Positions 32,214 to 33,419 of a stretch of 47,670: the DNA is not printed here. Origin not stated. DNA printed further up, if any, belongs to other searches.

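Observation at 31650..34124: Orphan ParA - ComFB-domain - acidic protein operon, divergent from flgM, in a flagellar locus that has no flhF/flhG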

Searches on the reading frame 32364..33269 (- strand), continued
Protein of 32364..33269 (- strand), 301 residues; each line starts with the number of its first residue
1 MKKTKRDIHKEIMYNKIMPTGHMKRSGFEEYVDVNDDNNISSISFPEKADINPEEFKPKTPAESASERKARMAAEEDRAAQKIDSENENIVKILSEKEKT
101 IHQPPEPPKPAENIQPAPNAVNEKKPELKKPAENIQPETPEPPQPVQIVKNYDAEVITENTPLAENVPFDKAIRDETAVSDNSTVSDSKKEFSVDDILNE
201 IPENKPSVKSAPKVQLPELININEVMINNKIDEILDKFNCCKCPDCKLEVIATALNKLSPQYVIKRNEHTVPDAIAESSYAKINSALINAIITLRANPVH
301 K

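Call 82: search_protein_families(library=pfam, proteins=[L142:8666-9892:-, L142:9948-10775:-, L110:891-2750:+, L128:10538-11104:+, L128:12712-14841:+, L128:8117-8986:+, L152:8302-9138:+, L152:4084-4968:+, L157:1467-3209:+, L153:10613-11575:+], max_evalue=0.001)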
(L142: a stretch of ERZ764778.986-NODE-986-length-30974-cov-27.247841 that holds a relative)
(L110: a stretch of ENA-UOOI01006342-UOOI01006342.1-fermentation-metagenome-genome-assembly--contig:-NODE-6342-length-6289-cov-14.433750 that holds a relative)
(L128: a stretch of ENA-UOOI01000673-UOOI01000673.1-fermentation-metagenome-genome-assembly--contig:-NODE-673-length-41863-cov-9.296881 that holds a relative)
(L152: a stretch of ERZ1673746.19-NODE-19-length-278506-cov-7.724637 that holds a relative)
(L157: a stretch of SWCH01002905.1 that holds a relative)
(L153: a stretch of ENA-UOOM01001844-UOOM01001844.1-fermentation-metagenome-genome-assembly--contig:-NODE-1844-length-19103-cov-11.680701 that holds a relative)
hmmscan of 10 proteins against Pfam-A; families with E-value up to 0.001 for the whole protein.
L142:8666-9892:- (408 aa): 2 families
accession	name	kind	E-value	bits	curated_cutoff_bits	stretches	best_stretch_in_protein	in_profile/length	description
PF08668.18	HDOD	-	1.1e-20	74.4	22.9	1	200-324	5-134/196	HDOD domain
PF00563.25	EAL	-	7.5e-10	39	31.3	1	75-185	111-233/236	EAL domain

L142:9948-10775:- (275 aa): 1 family
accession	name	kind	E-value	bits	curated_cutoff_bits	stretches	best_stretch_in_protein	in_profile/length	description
PF02557.22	VanY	-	7.1e-41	139.5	25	1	118-252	4-131/132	D-alanyl-D-alanine carboxypeptidase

L110:891-2750:+ (619 aa): 7 families
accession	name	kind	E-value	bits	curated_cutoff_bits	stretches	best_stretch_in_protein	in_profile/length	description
PF13614.12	AAA_31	-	4.8e-51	173.6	27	1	369-539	2-176/177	AAA domain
PF01656.29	CbiA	-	1.5e-19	70.6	25.4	1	371-592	1-123/125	CobQ/CobB/MinD/ParA nucleotide binding domain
PF09140.17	MipZ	-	2.9e-09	37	20.7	1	370-407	2-39/262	ATPase MipZ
PF06564.18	CBP_BcsQ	-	3.3e-08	33.8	21.3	1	370-513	3-148/234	Cellulose biosynthesis protein BcsQ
PF10609.15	ParA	-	4.3e-08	33.3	27.1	1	368-409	3-44/246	NUBPL iron-transfer P-loop NTPase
PF02374.21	ArsA_ATPase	-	1.3e-06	28.3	24.3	1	376-412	8-44/305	Anion-transporting ATPase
PF00142.24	Fer4_NifH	-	1.8e-06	28.1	25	1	377-410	8-41/271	4Fe-4S iron sulfur cluster binding proteins, NifH/frxC family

L128:10538-11104:+ (188 aa): 1 family
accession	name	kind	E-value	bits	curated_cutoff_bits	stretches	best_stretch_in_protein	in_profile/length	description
PF04260.17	DUF436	-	1.2e-76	256.6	25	1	13-183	1-171/171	Protein of unknown function (DUF436)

L128:12712-14841:+ (709 aa): 2 families
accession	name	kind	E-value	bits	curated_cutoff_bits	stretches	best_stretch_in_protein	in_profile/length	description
PF00905.27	Transpeptidase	-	3e-58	197.8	22.1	1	360-676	1-295/299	Penicillin binding protein transpeptidase domain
PF03717.20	PBP_dimer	-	8.8e-37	127.7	24.4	1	70-309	3-178/180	Penicillin-binding Protein dimerisation domain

L128:8117-8986:+ (289 aa): 1 family
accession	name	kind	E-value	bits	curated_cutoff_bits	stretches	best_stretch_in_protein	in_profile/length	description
PF00892.27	EamA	-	1.3e-20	74.5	28.2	2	13-135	6-134/135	EamA-like transporter family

L152:8302-9138:+ (278 aa): 2 families
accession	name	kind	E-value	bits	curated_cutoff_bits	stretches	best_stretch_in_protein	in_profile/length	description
PF08543.17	Phos_pyr_kin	-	1e-20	74.6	27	1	24-255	14-240/246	Phosphomethylpyrimidine kinase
PF00294.29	PfkB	-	0.00018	21.4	25.8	1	110-252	156-295/302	pfkB family carbohydrate kinase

L152:4084-4968:+ (294 aa): 2 families
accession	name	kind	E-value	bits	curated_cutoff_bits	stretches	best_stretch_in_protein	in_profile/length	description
PF02557.22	VanY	-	6.2e-37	126.8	25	1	134-269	3-131/132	D-alanyl-D-alanine carboxypeptidase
PF06844.16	DUF1244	-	0.00049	20.6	27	0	232-267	18-53/67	Protein of unknown function (DUF1244)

L157:1467-3209:+ (580 aa): 8 families
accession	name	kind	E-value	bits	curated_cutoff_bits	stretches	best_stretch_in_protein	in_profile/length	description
PF00158.32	Sigma54_activat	-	5.6e-71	238.1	20.2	1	273-440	1-167/168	Sigma-54 interaction domain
PF14532.12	Sigma54_activ_2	-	1.2e-21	77.9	25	1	274-445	1-138/138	Sigma-54 interaction domain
PF25601.1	AAA_lid_14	-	5e-21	74.8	27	1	446-528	1-83/87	AAA+ ATPase lid domain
PF07724.20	AAA_2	-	3e-05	24.5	27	1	295-427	4-136/166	AAA domain (Cdc48 subfamily)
PF02954.25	HTH_8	-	5.8e-05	23.2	22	1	539-580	1-39/42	Bacterial regulatory protein, Fis family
PF01078.27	Mg_chelatase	-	5.9e-05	23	20.3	0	349-416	89-158/207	Magnesium chelatase, subunit ChlI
PF00004.35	AAA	-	6.9e-05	23.7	21.2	1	297-419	1-111/131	ATPase family associated with various cellular activities (AAA)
PF07728.20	AAA_5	-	0.00052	20.5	22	0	297-418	2-125/139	AAA domain (dynein-related subfamily)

L153:10613-11575:+ (320 aa): 2 families
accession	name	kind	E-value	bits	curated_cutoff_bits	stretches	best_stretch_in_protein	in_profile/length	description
PF00781.29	DAGK_cat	-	5.2e-23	81.4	23.6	1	15-136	2-124/125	Diacylglycerol kinase catalytic domain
PF19279.4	YegS_C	-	4.8e-11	43.1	27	1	182-303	37-157/158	YegS C-terminal NAD kinase beta sandwich-like domain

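Call 88: fold_search(model_id=the predicted structure, library=pdb)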
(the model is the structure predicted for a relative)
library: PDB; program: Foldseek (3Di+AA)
matches with E <= 10: 84; with E <= 0.001: 1
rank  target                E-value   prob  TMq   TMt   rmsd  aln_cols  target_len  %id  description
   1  4wai_D                7.9e-04  1.00  0.24  0.74   2.9        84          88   24  Structural characterization of the late competence protein ComFB from Bacillus subtilis. (released 2014-12-10)
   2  4wai_B                1.3e-03  1.00  0.24  0.73   2.8        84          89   24  Structural characterization of the late competence protein ComFB from Bacillus subtilis. (released 2014-12-10)
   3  4wai_A                1.3e-03  1.00  0.24  0.70   3.1        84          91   24  Structural characterization of the late competence protein ComFB from Bacillus subtilis. (released 2014-12-10)
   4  8hja_A                5.4e-02  0.95  0.21  0.36   4.5        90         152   22  The crystal structure of syn_CdgR-(c-di-GMP) from Synechocystis sp. PCC 6803 (released 2023-03-29)
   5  8hja_B                1.4e-01  0.77  0.20  0.40   4.9        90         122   19  The crystal structure of syn_CdgR-(c-di-GMP) from Synechocystis sp. PCC 6803 (released 2023-03-29)
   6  3dmd_C                1.2e+00  0.18  0.14  0.14   7.0        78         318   14  Structures and Conformations in Solution of the Signal Recognition Particle Receptor from the archaeon Pyrococcus furi (released 2008-11-11)
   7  3dmd_B                1.5e+00  0.18  0.14  0.14   6.9        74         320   15  Structures and Conformations in Solution of the Signal Recognition Particle Receptor from the archaeon Pyrococcus furi (released 2008-11-11)
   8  9j9w_B                1.7e+00  0.06  0.13  0.21  13.7       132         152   14  A broad-spectrum anti-fungal effector dictates bacterial-fungal interkingdom interactions (released 2025-10-22)
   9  2o09_A                1.8e+00  0.20  0.14  0.22   6.2        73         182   12  Crystal structure of the H-NOX domain from Nostoc sp. PCC 7120 (released 2007-01-30)
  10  7pkq_v                1.9e+00  0.08  0.15  0.27   8.2       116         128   13  Small subunit of the Chlamydomonas reinhardtii mitoribosome (released 2023-06-14)
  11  1rc7_A                2.2e+00  0.05  0.09  0.12  10.7        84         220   19  Crystal structure of RNase III Mutant E110K from Aquifex Aeolicus complexed with ds-RNA at 2.15 Angstrom Resolution (released 2004-03-30)
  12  6gkd_F                2.4e+00  0.07  0.11  0.15   8.2        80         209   14  human NBD1 of CFTR in complex with nanobodies D12 and G3a (released 2019-06-19)
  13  6lo8_F                2.9e+00  0.14  0.14  0.43  10.2        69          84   14  Cryo-EM structure of the TIM22 complex from yeast (released 2020-09-30)
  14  3e70                  2.9e+00  0.11  0.14  0.14   5.9        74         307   15  Structures and conformations in solution of the Signal Recognition Particle Receptor from the Archaeon Pyrococcus Furios (released 2008-11-18)
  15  1yz9_B                2.9e+00  0.04  0.09  0.12  10.7        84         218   19  Crystal structure of RNase III mutant E110Q from Aquifex aeolicus complexed with double stranded RNA at 2.1-Angstrom R (released 2005-11-22)
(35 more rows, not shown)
